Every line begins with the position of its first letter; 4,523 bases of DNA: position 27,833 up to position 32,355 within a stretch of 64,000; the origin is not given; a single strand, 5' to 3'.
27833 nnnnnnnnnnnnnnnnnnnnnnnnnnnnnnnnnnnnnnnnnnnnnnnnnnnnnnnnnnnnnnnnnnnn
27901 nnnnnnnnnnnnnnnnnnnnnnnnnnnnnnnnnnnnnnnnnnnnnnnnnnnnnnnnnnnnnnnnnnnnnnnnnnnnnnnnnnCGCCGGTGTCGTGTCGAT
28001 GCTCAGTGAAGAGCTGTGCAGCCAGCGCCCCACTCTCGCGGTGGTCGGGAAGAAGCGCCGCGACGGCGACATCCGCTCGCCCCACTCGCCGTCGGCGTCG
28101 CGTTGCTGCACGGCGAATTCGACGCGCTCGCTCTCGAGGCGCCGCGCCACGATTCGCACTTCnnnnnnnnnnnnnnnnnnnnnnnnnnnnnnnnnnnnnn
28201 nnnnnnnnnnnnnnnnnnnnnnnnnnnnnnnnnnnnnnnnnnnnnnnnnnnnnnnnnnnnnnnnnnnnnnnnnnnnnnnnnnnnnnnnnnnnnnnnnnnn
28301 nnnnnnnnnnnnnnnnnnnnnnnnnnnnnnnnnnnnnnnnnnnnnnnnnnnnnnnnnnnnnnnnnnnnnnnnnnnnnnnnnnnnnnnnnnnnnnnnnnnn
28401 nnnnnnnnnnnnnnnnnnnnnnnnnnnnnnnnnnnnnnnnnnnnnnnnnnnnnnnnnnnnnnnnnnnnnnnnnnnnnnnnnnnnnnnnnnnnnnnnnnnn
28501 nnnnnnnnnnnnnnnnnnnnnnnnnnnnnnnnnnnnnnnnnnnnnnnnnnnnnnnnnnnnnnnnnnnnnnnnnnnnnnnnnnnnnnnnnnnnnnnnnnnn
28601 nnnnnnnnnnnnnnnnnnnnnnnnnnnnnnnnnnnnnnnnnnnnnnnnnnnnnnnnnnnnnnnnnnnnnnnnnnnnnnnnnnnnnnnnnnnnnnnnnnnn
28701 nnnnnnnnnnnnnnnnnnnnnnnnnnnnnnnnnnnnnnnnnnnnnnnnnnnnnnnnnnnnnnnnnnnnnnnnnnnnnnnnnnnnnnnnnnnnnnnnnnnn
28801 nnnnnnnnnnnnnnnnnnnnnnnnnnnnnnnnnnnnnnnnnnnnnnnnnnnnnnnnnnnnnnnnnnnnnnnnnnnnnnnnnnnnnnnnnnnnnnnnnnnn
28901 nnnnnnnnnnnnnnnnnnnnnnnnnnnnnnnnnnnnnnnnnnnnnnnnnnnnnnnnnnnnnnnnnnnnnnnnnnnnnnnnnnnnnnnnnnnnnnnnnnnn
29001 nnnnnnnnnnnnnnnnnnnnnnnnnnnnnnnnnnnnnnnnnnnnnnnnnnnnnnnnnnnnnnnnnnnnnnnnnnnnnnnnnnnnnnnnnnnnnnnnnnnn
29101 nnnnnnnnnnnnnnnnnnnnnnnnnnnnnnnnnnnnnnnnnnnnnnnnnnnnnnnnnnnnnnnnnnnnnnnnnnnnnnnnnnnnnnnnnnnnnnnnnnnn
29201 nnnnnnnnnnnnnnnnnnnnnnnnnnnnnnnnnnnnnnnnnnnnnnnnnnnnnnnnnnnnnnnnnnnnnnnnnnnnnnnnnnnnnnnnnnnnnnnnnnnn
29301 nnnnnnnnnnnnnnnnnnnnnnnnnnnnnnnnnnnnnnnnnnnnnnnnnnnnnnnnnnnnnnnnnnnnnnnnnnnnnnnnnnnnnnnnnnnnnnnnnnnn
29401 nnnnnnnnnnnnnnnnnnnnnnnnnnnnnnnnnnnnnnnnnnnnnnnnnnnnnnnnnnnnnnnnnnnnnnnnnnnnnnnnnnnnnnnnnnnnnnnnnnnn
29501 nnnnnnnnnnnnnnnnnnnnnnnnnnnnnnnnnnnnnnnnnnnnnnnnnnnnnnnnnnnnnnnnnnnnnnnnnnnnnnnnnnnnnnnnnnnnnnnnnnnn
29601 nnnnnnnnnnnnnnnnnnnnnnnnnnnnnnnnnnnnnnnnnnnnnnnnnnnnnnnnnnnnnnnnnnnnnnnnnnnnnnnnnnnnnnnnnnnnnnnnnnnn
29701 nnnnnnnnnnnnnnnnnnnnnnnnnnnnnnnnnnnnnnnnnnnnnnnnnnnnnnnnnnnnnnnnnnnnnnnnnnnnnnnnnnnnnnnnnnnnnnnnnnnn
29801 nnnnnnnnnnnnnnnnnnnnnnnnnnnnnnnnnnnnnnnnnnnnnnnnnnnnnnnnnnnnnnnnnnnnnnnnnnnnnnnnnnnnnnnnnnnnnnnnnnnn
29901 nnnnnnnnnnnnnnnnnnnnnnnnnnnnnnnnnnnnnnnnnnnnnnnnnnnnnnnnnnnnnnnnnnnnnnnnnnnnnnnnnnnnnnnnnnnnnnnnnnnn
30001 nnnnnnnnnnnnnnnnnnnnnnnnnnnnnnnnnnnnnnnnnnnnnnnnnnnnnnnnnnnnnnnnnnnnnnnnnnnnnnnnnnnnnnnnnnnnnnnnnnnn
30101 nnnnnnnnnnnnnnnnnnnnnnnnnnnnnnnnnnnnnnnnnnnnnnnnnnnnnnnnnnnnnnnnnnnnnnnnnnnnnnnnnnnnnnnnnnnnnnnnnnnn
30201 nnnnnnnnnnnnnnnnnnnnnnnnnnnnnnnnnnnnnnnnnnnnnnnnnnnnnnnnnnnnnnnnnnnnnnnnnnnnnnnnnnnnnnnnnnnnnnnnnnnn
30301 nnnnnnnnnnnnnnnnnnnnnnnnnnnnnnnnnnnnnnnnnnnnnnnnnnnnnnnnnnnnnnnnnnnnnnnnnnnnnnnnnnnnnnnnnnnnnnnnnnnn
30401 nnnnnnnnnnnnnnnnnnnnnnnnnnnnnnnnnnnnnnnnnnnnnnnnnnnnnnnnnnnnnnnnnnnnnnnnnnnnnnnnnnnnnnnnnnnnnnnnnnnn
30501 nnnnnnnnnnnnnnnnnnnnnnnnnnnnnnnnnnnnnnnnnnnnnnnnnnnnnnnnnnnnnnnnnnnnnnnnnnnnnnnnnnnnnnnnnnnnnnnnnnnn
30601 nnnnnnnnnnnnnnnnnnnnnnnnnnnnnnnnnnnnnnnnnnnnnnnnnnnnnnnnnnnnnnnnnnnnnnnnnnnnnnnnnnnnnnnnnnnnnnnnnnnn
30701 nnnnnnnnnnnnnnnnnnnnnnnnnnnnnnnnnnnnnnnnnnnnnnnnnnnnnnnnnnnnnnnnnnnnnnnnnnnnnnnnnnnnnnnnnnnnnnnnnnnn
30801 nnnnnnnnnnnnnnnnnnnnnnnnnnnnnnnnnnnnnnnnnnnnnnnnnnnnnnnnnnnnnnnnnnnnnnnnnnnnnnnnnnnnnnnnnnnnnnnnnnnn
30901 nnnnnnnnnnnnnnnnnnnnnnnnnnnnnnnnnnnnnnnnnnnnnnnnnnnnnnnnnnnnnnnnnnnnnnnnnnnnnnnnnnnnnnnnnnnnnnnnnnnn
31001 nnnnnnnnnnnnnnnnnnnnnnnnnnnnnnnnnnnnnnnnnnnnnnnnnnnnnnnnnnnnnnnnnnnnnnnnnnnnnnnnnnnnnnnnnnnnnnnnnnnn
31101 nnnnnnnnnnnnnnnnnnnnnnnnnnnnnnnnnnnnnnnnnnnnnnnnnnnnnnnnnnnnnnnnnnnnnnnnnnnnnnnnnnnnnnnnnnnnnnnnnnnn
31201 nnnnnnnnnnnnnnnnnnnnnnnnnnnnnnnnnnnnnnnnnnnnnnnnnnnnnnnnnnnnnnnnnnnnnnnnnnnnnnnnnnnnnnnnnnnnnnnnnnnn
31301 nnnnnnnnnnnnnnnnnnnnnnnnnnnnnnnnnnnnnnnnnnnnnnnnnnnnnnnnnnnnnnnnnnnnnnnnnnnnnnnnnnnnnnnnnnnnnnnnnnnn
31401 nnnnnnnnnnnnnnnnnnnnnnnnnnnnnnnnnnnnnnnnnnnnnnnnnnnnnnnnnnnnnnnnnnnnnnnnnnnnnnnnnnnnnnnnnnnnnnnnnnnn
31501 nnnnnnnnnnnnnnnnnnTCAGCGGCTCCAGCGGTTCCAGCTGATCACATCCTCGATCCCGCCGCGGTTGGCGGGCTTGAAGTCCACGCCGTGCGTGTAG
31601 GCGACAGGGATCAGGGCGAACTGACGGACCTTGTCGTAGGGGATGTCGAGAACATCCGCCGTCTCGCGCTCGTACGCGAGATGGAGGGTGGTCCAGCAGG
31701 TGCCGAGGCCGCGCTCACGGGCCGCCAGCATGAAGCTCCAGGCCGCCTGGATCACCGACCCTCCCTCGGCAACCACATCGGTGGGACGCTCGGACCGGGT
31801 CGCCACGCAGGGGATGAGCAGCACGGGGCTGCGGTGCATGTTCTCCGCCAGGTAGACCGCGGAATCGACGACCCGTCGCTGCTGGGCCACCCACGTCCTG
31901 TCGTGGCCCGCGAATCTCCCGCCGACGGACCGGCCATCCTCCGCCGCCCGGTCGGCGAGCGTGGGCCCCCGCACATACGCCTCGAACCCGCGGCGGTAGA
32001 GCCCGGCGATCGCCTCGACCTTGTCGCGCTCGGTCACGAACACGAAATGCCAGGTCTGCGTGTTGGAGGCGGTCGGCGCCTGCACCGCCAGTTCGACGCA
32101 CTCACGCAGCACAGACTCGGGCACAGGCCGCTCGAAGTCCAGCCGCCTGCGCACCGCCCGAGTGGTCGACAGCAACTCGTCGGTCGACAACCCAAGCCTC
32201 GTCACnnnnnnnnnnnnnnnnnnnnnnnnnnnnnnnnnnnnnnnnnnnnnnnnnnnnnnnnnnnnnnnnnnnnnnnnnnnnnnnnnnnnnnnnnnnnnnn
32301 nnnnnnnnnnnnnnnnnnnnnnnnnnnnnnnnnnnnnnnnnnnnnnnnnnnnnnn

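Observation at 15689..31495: Four clustered paralogs of an RCC1 propeller fused to a Cys-rich HExxH C-terminal domain ending in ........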

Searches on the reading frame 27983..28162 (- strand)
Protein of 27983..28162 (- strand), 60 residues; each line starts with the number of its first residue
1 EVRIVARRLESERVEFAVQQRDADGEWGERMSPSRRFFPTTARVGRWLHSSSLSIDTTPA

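Call 64: predict_structure(alignment_id=A5)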
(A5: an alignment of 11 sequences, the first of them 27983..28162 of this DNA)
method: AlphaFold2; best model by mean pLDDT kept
length: 60 residues; sequences in the alignment: 11
mean_pLDDT: 67.4   pTM: 0.38
mean pLDDT of the five models: 67.4, 65.2, 64.2, 63.3, 63.0
residues with pLDDT >= 90: 0; 70-90: 27; 50-70: 32; < 50: 1
segments of 3 or more residues with pLDDT < 50: none
pLDDT, mean of each block of 10 residues (from residue 1): 75 74 77 59 57 62
secondary structure, 60 per line:
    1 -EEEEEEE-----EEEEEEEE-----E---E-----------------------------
elements in order: E2-8 E14-21

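Call 81: find_homologous_proteins(query=A5, max_evalue=0.001)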
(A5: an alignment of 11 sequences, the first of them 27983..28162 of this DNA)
Query A5 (11 sequences) (60 aa, profile of the alignment): 51 proteins with E <= 0.001 among 915 candidates.
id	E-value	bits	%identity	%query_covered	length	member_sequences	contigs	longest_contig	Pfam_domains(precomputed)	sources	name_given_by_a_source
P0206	4.5e-38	146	63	90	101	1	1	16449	-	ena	-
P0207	5.6e-35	136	56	87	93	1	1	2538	-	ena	-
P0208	2.0e-24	103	62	92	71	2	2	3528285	-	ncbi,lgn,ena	-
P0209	2.4e-24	102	58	95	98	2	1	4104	-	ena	-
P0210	5.2e-24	101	60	92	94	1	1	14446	-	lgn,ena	-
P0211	5.4e-24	101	47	85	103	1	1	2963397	-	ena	-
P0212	6.6e-24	101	61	90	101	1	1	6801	PF13540.13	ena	-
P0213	1.1e-23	100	61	90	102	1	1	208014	PF13540.13,PF25390.2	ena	-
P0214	8.0e-23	98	44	90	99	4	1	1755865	-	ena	-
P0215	1.1e-22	97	59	90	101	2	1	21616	-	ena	-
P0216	1.3e-21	94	58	92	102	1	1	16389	-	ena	-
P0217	1.9e-21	93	58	92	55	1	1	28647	-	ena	-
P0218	2.9e-21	93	55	93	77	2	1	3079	-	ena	-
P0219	3.0e-21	92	58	92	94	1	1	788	-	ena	-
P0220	3.5e-21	92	56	95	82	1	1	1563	-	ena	-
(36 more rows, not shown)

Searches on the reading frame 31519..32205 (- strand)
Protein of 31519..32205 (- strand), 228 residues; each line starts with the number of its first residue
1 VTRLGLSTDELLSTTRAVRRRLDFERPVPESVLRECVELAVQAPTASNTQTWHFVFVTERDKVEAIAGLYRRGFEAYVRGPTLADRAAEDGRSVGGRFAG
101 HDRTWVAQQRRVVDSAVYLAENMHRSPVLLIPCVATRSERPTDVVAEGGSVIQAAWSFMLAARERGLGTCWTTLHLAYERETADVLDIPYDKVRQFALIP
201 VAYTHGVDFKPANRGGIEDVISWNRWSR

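Call 38: search_protein_families(library=pfam, proteins=[window:31519-32205:-], max_evalue=0.001)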
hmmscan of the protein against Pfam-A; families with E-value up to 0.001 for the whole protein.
window:31519-32205:- (228 aa): 2 families
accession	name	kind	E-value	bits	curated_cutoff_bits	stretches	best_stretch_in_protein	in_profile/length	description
PF00881.29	Nitroreductase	-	2e-22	80.6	23.5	1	16-203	5-167/167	Nitroreductase family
PF14512.11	TM1586_NiRdase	-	6.9e-08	32.8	27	1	33-67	160-193/215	Putative TM nitroreductase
